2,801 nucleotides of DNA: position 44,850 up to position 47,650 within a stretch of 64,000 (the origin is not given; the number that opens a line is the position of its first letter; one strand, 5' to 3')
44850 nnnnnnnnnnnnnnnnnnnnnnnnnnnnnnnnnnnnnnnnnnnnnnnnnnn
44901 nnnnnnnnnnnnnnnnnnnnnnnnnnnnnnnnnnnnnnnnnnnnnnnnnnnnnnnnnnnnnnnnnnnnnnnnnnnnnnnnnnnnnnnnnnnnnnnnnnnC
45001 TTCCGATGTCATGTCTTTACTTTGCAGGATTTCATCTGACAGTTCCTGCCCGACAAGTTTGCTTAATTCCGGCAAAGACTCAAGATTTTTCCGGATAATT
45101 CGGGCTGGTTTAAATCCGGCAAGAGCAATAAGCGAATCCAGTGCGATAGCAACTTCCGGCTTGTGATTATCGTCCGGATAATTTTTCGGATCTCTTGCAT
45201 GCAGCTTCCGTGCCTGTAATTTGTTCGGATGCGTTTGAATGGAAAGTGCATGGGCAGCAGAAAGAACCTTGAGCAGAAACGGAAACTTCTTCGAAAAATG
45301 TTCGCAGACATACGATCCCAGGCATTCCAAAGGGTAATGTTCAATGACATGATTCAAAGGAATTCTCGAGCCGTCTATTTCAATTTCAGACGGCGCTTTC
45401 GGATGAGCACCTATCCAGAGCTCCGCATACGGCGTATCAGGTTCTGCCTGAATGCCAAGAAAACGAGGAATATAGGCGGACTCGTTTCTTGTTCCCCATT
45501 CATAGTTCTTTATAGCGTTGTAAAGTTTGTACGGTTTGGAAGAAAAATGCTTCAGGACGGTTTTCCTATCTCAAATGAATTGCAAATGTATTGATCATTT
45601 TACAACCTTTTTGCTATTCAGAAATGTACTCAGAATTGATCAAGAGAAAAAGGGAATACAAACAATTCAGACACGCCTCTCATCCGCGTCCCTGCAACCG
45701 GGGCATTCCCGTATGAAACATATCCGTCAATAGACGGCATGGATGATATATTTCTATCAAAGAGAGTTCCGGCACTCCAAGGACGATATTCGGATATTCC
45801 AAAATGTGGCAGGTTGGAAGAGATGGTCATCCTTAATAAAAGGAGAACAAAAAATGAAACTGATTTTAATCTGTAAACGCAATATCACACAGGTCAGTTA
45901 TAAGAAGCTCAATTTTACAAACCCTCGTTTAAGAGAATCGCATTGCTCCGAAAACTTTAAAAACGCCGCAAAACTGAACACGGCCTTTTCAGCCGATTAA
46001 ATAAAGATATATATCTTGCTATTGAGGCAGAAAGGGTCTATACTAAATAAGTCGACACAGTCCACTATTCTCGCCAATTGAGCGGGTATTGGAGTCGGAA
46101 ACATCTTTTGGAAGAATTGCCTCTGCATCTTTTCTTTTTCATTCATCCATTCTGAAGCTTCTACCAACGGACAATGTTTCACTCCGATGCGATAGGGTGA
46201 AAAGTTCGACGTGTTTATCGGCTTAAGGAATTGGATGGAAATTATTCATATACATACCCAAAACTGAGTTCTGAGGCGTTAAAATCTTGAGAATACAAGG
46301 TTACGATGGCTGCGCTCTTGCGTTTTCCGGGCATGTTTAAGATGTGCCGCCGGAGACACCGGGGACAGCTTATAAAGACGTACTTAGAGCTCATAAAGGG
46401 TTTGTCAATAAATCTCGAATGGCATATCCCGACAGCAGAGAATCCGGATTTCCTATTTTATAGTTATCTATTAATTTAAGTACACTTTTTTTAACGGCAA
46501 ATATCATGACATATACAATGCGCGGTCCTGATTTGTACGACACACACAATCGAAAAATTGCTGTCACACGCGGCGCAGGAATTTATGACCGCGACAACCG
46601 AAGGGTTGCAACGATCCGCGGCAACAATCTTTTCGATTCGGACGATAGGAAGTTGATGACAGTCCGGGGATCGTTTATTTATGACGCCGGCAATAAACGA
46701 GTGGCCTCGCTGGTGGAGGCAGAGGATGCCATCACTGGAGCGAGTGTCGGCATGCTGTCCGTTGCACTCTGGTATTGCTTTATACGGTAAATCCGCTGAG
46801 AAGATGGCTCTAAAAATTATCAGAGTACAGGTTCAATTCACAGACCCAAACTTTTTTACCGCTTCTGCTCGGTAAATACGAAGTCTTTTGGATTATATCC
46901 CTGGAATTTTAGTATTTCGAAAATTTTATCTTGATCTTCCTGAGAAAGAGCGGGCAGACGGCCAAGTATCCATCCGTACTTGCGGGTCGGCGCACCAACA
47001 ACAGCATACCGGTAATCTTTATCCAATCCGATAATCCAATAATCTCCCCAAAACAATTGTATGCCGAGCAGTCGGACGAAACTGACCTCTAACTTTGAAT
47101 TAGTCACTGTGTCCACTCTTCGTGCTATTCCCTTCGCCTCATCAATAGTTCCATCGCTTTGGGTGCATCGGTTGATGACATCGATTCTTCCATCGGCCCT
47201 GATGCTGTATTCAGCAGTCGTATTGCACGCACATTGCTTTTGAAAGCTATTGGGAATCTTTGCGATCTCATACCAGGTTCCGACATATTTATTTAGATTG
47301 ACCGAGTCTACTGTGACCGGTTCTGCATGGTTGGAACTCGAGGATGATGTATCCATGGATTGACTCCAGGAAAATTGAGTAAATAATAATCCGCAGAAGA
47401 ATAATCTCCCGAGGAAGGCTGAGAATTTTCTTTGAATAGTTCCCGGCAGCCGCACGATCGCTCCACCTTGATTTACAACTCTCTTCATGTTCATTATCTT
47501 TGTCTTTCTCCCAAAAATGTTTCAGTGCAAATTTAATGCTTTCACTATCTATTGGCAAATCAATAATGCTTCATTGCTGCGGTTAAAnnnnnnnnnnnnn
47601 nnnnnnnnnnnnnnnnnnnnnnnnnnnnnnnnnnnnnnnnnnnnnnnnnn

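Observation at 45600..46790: Gene-poor ~900-bp region with near-consensus promoter, ~450-nt untranslated leader or sRNA, a 48-aa ORF and a four-repeat mini-protein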

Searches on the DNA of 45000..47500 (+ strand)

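Call 3: search_rna_families(source=window, start=45000, end=47500, threshold=evalue, max_evalue=1, show_alignments=3)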
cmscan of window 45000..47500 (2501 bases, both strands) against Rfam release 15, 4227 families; matches with E-value up to 1: 0.
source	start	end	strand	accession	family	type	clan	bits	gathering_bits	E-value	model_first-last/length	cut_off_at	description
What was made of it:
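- On Any described RNA family (Rfam 15): No hit at E <= 1 in 45000-47500 (call 3).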

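Call 38: build_rna_model(alignment_id=A4)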
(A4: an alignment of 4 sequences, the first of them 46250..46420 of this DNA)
Model R1 built from alignment A4 (4 sequences, 173 columns); structure: RNAalifold consensus.
model positions 161; base pairs 51; branch points 1; effective number of sequences 1; information 0.591 bits per position. Calibrated on 0.2 Mb of random sequence (short: E-values are rough).
structure used (alignment columns):
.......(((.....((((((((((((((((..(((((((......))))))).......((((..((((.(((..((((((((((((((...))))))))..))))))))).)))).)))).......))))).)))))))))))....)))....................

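Call 39: search_with_rna_model(model_id=R1, sources=[window, L005, L006, L007, L008, L009, L010, L011, L012, L013, L014, L015, L016, L017, L018, L019, L020, L021, L022, L023, L024, L025, L026, L027, L028, L029, L030, L031, L032, L033, L034, L035, L036, L037, L038, L039, L040, L041, L042, L043, L044, L045, L046, L047, L048, L049, L050, L051, L052, L053, L054, L055, L056, L057, L058, L059, L060, L061, L062, L063, L064, L065, L066, L067, L068, L069, L070, L071, L072, L073, L074, L075, L076, L077, L078, L079, L080, L081, L082, L083, L084, L085, L086, L087, L090, L091, L093, L094], max_evalue=1)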
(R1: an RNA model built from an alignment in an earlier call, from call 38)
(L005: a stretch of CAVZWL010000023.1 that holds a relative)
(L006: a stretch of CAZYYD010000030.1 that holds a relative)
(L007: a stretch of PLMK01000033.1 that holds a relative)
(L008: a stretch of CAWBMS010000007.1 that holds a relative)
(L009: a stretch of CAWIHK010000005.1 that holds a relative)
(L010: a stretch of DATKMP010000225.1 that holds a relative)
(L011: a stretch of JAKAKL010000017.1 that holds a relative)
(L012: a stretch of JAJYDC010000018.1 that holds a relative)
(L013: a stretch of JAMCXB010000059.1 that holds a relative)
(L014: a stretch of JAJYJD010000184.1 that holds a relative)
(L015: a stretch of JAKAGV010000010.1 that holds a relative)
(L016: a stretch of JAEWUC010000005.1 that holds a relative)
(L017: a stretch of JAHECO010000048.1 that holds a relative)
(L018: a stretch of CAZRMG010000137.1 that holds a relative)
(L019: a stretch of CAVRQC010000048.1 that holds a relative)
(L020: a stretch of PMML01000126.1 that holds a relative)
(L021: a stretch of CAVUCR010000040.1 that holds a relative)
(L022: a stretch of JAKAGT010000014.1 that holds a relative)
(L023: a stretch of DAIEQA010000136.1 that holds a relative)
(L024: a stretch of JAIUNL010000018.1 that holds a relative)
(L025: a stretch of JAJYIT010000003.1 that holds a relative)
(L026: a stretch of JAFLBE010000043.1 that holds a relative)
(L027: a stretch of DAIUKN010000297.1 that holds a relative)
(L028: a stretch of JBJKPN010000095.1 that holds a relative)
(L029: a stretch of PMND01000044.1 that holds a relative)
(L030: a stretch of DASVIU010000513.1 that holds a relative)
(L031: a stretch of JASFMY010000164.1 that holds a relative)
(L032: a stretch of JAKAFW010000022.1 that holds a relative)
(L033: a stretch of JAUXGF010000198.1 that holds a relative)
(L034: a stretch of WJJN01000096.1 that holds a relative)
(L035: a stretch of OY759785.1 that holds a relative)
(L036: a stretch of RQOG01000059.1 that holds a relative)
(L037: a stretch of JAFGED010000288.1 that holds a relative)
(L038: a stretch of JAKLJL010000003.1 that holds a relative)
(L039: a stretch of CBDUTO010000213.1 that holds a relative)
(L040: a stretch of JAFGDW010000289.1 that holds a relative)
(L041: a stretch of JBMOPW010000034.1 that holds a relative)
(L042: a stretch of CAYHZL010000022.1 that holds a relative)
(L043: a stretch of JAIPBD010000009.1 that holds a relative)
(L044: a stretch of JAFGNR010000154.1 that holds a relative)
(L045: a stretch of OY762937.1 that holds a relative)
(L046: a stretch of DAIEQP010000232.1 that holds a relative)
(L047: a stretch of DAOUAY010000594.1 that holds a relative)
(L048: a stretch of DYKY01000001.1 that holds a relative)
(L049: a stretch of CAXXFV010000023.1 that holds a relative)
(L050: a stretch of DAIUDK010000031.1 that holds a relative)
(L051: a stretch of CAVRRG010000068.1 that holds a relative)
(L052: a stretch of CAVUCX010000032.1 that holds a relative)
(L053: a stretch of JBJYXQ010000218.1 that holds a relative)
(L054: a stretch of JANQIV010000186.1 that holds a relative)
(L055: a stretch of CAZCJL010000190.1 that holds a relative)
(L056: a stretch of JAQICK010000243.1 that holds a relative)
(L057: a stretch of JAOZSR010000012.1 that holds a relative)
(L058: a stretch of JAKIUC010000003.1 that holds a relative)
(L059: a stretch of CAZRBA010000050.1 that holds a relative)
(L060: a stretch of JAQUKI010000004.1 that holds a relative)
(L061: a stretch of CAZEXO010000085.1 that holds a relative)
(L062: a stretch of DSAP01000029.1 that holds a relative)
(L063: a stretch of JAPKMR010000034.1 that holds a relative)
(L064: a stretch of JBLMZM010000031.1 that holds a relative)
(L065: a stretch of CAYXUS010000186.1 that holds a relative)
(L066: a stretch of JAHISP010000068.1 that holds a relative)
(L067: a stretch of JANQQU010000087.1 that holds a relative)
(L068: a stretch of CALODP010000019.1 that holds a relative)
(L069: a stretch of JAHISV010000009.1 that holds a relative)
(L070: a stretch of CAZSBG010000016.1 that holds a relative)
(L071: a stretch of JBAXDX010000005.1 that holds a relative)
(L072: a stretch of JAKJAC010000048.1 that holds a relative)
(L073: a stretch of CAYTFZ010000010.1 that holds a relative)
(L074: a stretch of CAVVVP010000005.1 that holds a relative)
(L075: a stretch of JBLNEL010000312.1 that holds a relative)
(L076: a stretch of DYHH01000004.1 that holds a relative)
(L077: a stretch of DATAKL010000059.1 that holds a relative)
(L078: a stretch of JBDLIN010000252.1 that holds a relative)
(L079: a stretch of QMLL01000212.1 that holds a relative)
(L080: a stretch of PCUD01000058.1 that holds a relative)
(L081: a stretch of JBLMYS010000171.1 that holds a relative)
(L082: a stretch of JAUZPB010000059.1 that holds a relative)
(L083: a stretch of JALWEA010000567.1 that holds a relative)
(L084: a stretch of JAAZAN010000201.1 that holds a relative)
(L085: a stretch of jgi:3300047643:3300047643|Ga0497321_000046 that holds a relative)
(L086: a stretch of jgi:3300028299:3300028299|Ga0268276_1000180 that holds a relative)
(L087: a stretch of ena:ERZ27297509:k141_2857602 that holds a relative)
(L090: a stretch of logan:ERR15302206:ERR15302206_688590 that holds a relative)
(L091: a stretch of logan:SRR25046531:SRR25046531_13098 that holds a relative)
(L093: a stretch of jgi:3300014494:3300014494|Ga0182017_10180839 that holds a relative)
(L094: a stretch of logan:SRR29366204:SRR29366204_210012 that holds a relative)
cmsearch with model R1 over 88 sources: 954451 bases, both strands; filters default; matches with E-value up to 1: 4.
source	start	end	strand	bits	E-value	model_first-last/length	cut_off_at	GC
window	46255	46418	+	171.5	7.7e-42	1-161/161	no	0.46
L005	5016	5177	-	168.1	5.8e-41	1-161/161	no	0.45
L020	3689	3852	-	164.8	4.3e-40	1-161/161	no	0.49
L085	3545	3705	+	164.3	5.8e-40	1-161/161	no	0.53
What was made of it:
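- In every lineage the element sits exactly between the flower promoter and the flower ORF, and nowhere else in 954 kb of related DNA (call 39).
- Tried and rejected: No further copies (call 39).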

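Call 45: search_with_rna_model(model_id=R1, sources=[window, L005, L020, L085, L095, L096, L097], max_evalue=1, make_alignment=true)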
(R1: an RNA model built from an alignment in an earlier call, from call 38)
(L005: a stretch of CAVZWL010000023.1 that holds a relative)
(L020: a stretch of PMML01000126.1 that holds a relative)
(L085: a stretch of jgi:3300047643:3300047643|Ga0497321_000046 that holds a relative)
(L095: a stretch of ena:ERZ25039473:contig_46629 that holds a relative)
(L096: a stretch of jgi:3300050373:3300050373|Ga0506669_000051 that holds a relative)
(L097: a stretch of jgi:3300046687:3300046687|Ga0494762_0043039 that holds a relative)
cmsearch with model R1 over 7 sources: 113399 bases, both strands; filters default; matches with E-value up to 1: 7.
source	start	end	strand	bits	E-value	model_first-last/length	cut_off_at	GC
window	46255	46418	+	171.5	9.2e-43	1-161/161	no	0.46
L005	5016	5177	-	168.1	6.9e-42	1-161/161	no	0.45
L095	2751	2913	+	166.2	2.3e-41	1-161/161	no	0.48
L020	3689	3852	-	164.8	5.1e-41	1-161/161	no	0.49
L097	535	698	+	164.8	5.1e-41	1-161/161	no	0.49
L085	3545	3705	+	164.3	6.9e-41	1-161/161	no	0.53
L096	2554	2714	+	164.3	6.9e-41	1-161/161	no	0.53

Alignment A5: 7 matches aligned to the model, 166 columns, each read 5' to 3' on its own strand. Consensus structure (alignment columns), stored with it:
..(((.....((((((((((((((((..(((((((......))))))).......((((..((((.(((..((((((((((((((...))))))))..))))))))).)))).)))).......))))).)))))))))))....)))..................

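Call 63: search_with_rna_model(model_id=R1, source=L098, max_evalue=10, show_alignments=1)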
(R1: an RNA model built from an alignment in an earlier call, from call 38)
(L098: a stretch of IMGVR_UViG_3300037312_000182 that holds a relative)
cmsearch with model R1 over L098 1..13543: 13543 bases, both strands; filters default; matches with E-value up to 10: 0.
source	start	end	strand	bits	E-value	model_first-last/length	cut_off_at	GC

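Call 69: search_rna_families(source=window, start=46030, end=46520, threshold=evalue, max_evalue=10, show_alignments=2)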
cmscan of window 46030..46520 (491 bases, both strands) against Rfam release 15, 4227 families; matches with E-value up to 10: 2.
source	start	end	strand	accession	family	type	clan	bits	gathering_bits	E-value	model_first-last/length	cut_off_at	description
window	46073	46157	+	RF01185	snR75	Gene; snRNA; snoRNA; CD-box;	CL00045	16.6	40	0.42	1-88/88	no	Small nucleolar RNA snR75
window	46142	46174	-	RF02145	MEG8_1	Gene; lncRNA;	-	10.8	70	5.1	1-97/97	no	Maternally expressed 8 exon 1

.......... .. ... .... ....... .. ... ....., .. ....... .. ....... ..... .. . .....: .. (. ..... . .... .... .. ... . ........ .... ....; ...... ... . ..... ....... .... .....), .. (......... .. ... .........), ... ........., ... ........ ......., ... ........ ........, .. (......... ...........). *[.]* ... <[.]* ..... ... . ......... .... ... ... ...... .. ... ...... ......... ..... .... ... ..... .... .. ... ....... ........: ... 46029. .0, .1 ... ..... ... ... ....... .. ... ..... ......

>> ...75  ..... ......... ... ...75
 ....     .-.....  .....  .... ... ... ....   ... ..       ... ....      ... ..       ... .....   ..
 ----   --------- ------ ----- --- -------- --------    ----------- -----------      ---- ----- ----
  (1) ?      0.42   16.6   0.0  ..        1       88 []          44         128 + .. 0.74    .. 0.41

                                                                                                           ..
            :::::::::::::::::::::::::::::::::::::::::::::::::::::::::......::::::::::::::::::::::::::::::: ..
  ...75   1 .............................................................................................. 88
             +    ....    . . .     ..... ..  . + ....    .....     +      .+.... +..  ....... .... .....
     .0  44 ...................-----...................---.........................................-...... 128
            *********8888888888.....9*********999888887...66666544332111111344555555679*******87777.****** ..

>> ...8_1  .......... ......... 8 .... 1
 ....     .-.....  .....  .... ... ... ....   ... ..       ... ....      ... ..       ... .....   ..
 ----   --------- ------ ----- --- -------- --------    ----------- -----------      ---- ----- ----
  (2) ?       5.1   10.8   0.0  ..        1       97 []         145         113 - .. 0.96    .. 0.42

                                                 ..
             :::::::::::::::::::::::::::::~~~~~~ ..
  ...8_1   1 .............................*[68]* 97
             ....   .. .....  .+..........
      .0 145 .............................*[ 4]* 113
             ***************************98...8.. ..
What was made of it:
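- On Any described RNA family (Rfam 15): At E <= 10 there are only snR75 (16.6 bits against 40) and MEG8_1 (10.8 bits against 70), both eukaryotic families scoring far below their gathering scores (call 69).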

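Call 70: search_rna_families(source=L085, start=3300, end=4010, threshold=evalue, max_evalue=10)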
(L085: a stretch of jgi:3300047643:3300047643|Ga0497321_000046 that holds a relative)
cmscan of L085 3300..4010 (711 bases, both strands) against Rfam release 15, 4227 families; matches with E-value up to 10: 0.
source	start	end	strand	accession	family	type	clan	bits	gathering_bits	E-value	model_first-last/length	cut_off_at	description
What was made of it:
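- On Any described RNA family (Rfam 15): Nothing was found in the L085 leader (call 70).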

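Call 73: search_dna_similar(query=window:45940-46510:+, collection=plasmids, mode=distant, max_evalue=0.001, max_rows=5)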
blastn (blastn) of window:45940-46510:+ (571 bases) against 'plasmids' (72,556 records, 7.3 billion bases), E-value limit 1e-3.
No match.

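Call 74: search_dna_similar(query=window:45940-46510:+, collection=phages, mode=distant, max_evalue=0.001, max_rows=5)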
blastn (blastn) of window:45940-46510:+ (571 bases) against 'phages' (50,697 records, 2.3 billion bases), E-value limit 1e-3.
No match.
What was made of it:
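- There is no similarity to plasmids or phages (calls 73, 74).
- Tried and rejected: No match (calls 73, 74).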

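Call 77: search_with_rna_model(model_id=R1, sources=[window, L005, L020, L085, L095, L099, L100, L101, L102, L103, L104, L105, L106, L107, L108, L109], max_evalue=1, make_alignment=true)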
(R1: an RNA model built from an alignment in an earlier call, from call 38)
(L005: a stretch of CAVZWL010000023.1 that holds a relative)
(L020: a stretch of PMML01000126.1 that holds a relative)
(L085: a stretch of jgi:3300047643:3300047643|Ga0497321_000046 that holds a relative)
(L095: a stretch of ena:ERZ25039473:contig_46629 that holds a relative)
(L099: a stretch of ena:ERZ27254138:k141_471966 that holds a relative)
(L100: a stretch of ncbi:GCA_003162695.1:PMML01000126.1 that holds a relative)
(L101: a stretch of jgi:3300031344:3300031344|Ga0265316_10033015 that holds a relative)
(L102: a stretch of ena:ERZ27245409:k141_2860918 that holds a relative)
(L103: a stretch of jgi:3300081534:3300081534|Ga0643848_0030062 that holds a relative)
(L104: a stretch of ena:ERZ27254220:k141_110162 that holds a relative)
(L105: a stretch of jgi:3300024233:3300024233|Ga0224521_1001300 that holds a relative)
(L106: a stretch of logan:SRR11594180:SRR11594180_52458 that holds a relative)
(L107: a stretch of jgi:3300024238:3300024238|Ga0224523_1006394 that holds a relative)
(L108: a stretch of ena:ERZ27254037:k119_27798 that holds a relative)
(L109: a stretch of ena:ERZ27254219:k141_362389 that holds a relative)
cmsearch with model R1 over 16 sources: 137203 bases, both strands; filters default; matches with E-value up to 1: 16.
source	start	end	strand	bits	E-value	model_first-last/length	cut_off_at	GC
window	46255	46418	+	171.5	1.1e-42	1-161/161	no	0.46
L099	248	409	+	168.7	5.9e-42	1-161/161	no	0.46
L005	5016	5177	-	168.1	8.4e-42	1-161/161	no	0.45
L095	2751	2913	+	166.2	2.8e-41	1-161/161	no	0.48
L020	3689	3852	-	164.8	6.2e-41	1-161/161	no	0.49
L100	1249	1412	+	164.8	6.2e-41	1-161/161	no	0.49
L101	1249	1412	+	164.8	6.2e-41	1-161/161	no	0.49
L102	1249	1412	+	164.8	6.2e-41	1-161/161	no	0.49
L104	1249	1412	+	164.8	6.2e-41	1-161/161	no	0.49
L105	1249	1412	+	164.8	6.2e-41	1-161/161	no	0.49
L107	1249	1412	+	164.8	6.2e-41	1-161/161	no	0.49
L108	1249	1412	+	164.8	6.2e-41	1-161/161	no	0.49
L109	1249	1412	+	164.8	6.2e-41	1-161/161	no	0.49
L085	3545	3705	+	164.3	8.4e-41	1-161/161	no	0.53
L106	1108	1271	+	163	1.9e-40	1-161/161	no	0.5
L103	1249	1412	+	161.9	3.8e-40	1-161/161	no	0.48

Alignment A8: 16 matches aligned to the model, 166 columns, each read 5' to 3' on its own strand. Consensus structure (alignment columns), stored with it:
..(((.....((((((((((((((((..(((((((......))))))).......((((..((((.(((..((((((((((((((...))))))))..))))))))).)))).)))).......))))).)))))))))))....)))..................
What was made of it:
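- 46255..46418 (+): 3' domain of the leader, a three-way-junction fold.
- P1: CCC 46257-46259 pairs with GGG 46398-46400.
- P2: 46264-46279 pairs with 46377-46393.
- P3: a hairpin at about 46281-46301.
- P4: a long bulged hairpin at 46308-46369. All homologues score 162-171 bits (calls 39, 45, 77).
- The CM scores only the + strand (calls 39, 77).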

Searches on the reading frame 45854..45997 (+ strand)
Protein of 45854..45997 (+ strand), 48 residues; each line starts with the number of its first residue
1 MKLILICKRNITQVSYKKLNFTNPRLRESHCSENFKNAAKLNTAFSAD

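Call 4: search_protein_families(library=pfam, proteins=[window:45854-45997:+], max_evalue=1)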
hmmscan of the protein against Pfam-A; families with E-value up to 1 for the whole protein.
window:45854-45997:+ (48 aa): 0 families

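Call 5: search_protein_families(library=ncbifam, proteins=[window:45854-45997:+], max_evalue=1)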
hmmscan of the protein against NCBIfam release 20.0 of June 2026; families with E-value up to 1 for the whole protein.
window:45854-45997:+ (48 aa): 0 families

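Call 81: search_protein_families(library=padloc, proteins=[window:45854-45997:+], max_evalue=0.1)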
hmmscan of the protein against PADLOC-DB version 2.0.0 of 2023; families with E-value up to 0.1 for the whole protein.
window:45854-45997:+ (48 aa): 0 families

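Call 82: search_protein_families(library=phrogs, proteins=[window:45854-45997:+], max_evalue=0.1)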
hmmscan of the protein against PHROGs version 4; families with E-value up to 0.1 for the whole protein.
window:45854-45997:+ (48 aa): 0 families
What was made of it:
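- Tried and rejected: PADLOC and PHROGs for the flower protein and the 48-aa ORF: nothing (calls 81, 82).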
